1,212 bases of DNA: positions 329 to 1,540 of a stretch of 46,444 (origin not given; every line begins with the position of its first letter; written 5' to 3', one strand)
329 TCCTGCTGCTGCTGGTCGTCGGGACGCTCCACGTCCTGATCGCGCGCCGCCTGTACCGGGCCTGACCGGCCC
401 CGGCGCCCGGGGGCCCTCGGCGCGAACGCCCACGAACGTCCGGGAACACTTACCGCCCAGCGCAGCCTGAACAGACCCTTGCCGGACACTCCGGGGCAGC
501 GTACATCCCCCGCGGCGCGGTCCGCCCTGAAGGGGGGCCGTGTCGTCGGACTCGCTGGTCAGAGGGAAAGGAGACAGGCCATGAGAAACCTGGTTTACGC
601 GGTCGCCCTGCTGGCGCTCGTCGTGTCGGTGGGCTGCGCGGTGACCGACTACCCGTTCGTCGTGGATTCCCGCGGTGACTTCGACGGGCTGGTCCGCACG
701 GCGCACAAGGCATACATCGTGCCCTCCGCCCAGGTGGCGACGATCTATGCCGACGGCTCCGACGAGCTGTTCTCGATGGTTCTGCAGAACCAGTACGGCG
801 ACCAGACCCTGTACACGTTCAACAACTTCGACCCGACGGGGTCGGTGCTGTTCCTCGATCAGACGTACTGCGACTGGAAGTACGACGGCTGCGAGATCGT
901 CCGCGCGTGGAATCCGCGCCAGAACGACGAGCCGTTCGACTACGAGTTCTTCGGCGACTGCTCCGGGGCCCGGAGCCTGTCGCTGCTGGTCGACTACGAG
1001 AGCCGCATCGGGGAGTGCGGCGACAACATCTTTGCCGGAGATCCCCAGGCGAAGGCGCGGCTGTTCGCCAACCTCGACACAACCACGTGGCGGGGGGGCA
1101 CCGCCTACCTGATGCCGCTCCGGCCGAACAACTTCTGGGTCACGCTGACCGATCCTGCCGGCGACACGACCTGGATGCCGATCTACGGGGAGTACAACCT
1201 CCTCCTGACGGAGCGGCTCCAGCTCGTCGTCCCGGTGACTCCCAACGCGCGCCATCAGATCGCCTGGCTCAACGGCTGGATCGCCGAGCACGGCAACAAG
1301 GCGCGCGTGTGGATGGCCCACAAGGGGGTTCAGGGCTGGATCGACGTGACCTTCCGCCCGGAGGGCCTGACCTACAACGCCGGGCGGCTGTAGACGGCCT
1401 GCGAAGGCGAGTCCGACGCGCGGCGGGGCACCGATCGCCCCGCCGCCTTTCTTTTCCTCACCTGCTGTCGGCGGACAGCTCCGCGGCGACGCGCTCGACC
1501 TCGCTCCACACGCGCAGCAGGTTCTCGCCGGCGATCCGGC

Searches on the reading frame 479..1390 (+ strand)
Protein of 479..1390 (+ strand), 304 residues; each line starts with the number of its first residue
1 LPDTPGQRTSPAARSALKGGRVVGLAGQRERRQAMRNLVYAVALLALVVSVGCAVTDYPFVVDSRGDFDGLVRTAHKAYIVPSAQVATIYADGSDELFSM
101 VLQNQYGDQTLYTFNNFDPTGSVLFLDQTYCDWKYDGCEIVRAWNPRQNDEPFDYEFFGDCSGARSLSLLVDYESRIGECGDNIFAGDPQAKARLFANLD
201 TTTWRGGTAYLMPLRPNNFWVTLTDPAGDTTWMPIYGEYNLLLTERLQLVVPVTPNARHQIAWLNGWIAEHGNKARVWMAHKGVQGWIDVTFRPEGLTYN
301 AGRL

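Call 45: search_protein_families(library=pfam, alignment_id=A3, max_evalue=0.00001)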
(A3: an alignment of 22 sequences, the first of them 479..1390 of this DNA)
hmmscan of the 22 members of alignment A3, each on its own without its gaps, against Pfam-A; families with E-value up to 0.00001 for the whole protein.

A. member 1, window:479-1390:+ (304 aa): 0 families

B. families by the number of members that match (of 22 scanned): 59 families (the first 25 are shown)
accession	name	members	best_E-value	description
PF01411.24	tRNA-synt_2c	1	2.3e-186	tRNA synthetases class II (A)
PF01274.28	MS_TIM-barrel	1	1.6e-110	Malate synthase, TIM barrel domain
PF01244.27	Peptidase_M19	1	4.3e-108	Membrane dipeptidase (Peptidase family M19)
PF00809.28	Pterin_bind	1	9.5e-85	Pterin binding enzyme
PF01212.27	Beta_elim_lyase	1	9.7e-85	Beta-eliminating lyase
PF01434.24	Peptidase_M41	1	8.2e-75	Peptidase family M41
PF02786.22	CPSase_L_D2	1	1.2e-66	Carbamoyl-phosphate synthase L chain, ATP binding domain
PF09856.14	ScfRs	1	2.8e-61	Short-chain fatty acyl coenzyme A regulator, C-terminal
PF00004.35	AAA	1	5.9e-48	ATPase family associated with various cellular activities (AAA)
PF00437.27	T2SSE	1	1.1e-44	Type II/IV secretion system protein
PF02457.21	DAC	1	3.2e-43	DisA bacterial checkpoint controller nucleotide-binding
PF01171.26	ATP_bind_3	1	4.6e-40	PP-loop family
PF20659.2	MS_C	1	5.2e-40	Malate synthase, C-terminal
PF02785.25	Biotin_carb_C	1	3.3e-34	Biotin carboxylase C-terminal domain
PF02878.22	PGM_PMM_I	1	1e-33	Phosphoglucomutase/phosphomannomutase, alpha/beta/alpha domain I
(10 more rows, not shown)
